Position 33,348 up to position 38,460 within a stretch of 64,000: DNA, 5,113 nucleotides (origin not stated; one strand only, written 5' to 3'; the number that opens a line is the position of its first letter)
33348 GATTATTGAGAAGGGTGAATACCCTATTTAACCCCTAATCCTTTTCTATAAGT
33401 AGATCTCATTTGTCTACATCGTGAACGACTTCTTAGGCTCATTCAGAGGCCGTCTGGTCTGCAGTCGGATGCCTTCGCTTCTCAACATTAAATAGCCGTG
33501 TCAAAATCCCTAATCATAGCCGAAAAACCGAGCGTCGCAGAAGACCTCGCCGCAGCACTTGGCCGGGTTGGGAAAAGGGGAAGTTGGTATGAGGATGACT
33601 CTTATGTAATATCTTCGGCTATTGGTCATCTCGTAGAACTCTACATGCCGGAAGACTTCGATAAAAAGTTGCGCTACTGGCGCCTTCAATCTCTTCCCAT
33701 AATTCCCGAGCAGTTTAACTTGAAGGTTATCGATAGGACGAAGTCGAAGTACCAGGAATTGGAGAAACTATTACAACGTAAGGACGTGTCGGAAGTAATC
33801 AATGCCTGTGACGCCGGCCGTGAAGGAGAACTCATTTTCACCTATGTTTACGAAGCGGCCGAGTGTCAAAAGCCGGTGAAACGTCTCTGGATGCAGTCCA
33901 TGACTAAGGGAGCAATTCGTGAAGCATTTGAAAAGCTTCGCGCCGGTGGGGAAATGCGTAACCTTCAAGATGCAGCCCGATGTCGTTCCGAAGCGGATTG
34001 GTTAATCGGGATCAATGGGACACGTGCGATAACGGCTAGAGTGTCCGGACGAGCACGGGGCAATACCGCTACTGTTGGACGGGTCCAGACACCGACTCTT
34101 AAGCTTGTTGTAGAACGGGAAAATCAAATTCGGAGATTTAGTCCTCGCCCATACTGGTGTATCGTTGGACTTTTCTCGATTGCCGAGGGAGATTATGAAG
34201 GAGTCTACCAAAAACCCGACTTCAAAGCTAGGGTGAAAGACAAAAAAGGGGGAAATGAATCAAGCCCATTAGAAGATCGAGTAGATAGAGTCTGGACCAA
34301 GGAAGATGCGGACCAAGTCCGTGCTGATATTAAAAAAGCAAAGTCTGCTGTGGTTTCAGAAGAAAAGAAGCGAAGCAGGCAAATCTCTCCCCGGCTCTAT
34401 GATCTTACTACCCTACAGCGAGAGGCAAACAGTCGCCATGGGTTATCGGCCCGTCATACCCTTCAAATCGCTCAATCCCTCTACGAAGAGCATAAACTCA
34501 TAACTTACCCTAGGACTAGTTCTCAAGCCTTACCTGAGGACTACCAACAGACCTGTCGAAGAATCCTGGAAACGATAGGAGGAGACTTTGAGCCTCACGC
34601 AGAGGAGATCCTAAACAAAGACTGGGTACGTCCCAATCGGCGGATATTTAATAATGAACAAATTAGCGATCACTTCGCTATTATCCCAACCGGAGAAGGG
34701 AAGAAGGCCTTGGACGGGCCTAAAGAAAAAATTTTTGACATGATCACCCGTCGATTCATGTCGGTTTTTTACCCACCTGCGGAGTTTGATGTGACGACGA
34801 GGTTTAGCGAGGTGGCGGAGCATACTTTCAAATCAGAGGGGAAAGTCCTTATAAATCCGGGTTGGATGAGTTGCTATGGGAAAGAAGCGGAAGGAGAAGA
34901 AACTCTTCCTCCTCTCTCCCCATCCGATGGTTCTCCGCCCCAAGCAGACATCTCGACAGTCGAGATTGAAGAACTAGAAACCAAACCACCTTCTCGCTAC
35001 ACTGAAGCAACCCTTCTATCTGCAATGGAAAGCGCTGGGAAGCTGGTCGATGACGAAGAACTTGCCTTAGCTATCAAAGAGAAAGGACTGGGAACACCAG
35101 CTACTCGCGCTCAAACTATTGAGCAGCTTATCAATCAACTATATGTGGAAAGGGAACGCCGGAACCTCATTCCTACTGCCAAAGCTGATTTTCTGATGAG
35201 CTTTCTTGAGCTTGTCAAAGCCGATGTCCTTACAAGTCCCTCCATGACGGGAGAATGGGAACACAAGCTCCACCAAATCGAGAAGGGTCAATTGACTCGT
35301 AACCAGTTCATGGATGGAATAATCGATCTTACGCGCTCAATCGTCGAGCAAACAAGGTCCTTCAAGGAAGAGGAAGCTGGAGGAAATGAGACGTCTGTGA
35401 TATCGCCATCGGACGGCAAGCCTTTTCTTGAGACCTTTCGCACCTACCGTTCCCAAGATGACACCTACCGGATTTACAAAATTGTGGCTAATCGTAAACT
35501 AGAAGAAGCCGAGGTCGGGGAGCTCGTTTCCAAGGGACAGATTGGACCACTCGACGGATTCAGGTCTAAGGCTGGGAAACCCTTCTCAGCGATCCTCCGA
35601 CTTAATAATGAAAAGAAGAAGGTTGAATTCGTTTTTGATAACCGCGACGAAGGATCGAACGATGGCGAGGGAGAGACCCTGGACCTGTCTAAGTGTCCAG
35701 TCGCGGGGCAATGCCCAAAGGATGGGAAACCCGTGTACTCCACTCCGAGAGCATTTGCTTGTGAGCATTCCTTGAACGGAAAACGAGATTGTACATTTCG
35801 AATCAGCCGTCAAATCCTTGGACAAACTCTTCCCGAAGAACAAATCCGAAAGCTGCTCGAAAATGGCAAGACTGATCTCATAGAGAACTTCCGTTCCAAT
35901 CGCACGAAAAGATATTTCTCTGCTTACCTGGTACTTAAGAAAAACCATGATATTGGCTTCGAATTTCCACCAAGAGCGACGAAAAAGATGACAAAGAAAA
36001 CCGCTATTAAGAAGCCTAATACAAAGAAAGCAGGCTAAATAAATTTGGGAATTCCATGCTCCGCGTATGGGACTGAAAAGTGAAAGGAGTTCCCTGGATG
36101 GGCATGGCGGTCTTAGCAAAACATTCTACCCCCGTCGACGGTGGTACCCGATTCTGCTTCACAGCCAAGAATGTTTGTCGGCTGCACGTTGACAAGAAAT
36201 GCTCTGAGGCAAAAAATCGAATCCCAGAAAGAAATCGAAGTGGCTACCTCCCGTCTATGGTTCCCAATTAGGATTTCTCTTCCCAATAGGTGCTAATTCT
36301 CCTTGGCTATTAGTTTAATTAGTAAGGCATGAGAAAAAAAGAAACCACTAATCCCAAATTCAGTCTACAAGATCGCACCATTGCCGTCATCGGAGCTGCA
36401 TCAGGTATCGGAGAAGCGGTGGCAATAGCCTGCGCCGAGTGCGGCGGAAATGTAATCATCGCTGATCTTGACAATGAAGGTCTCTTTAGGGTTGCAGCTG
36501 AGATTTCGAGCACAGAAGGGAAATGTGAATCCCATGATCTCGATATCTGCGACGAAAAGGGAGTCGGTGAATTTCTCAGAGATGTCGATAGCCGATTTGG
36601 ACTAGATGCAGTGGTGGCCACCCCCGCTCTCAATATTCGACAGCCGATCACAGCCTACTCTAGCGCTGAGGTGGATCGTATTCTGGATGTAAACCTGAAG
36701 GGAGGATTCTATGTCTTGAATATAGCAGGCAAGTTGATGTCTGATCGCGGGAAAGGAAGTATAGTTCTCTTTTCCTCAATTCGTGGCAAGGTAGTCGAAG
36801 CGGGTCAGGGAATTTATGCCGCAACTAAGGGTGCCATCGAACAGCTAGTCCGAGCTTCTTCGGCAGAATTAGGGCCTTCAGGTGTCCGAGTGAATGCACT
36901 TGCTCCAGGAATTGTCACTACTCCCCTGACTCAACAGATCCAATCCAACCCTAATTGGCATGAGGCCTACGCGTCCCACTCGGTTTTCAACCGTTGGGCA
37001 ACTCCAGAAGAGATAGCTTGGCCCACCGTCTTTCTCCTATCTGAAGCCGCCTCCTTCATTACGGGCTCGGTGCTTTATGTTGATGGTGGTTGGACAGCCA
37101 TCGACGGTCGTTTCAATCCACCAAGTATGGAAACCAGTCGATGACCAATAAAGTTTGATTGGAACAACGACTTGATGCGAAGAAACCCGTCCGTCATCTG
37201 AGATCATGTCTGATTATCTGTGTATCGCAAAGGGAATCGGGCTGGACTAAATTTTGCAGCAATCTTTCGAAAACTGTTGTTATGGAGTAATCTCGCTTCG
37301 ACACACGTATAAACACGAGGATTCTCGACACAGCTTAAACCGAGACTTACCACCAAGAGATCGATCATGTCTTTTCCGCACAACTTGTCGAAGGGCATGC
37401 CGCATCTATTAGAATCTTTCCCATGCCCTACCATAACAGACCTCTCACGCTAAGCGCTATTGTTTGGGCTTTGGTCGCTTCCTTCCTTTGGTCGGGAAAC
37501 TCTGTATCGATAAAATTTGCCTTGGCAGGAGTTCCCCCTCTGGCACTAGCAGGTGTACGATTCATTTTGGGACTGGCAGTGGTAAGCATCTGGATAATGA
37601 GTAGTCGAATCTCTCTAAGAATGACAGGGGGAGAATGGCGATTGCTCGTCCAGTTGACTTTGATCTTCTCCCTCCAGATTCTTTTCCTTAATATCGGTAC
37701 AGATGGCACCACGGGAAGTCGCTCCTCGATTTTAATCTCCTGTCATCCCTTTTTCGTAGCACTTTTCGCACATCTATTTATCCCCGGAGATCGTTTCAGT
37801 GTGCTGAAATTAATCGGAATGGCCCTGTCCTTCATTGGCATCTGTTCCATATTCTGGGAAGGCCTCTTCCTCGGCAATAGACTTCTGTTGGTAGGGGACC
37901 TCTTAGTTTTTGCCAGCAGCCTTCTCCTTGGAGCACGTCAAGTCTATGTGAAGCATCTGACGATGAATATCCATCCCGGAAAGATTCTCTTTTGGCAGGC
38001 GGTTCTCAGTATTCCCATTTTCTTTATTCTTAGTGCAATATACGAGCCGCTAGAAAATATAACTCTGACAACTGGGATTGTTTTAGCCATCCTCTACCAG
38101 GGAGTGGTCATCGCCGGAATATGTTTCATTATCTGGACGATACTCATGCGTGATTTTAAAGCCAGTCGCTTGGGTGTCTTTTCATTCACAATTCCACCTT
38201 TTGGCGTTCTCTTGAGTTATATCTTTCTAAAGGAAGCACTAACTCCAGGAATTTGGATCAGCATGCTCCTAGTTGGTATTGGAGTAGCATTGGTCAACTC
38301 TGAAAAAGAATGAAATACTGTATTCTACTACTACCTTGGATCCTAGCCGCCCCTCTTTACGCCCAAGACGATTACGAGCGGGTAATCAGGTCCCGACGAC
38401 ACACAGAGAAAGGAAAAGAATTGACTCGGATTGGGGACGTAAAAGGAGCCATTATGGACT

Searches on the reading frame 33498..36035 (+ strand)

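Call 13: search_protein_families(library=pfam, proteins=[window:33498-36035:+], max_evalue=0.001)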
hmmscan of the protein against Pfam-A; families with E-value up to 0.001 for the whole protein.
window:33498-36035:+ (846 aa): 3 families
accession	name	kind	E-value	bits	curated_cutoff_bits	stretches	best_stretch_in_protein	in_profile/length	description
PF01131.25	Topoisom_bac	-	2e-116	389.8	35.1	1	153-606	3-411/411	DNA topoisomerase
PF13342.12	Toprim_Crpt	-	1.1e-40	137.8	32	2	764-824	1-60/60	C-terminal repeat of topoisomerase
PF01751.28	Toprim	-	3.4e-10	40.4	23.1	1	5-132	2-93/96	Toprim domain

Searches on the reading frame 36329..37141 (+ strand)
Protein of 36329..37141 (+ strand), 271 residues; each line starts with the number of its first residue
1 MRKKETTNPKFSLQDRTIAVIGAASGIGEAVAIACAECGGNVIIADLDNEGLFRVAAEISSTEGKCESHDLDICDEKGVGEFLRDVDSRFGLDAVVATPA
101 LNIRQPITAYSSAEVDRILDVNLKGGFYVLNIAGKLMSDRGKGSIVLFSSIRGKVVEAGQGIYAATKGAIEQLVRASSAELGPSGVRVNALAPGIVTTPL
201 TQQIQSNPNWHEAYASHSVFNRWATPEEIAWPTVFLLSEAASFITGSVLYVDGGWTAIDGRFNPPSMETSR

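Call 13: search_protein_families(library=pfam, proteins=[window:36329-37141:+], max_evalue=0.001)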
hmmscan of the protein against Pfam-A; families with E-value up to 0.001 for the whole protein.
window:36329-37141:+ (271 aa): 3 families
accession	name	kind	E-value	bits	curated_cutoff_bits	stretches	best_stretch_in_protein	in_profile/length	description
PF13561.12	adh_short_C2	-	1.5e-56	192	27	1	22-256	1-236/236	Enoyl-(Acyl carrier protein) reductase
PF00106.31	adh_short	-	6e-39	134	26.6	1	17-207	2-193/195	short chain dehydrogenase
PF08659.16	KR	-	1.5e-08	35.2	22.6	1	19-179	4-165/180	KR domain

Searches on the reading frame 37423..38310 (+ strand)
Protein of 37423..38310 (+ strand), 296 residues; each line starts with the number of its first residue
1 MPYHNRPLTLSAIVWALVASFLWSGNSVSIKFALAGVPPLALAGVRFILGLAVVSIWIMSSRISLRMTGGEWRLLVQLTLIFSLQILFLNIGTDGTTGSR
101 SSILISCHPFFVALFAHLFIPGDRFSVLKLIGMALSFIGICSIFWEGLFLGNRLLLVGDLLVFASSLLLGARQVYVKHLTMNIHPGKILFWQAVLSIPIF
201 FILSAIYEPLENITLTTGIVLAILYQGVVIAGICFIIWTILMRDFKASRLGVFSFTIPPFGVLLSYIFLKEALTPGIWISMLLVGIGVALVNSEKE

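Call 13: search_protein_families(library=pfam, proteins=[window:37423-38310:+], max_evalue=0.001)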
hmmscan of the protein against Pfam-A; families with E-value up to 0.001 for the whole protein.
window:37423-38310:+ (296 aa): 1 family
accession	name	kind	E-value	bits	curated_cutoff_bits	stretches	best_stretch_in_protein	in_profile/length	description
PF00892.27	EamA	-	2.9e-33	115.5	28.2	2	157-292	2-134/135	EamA-like transporter family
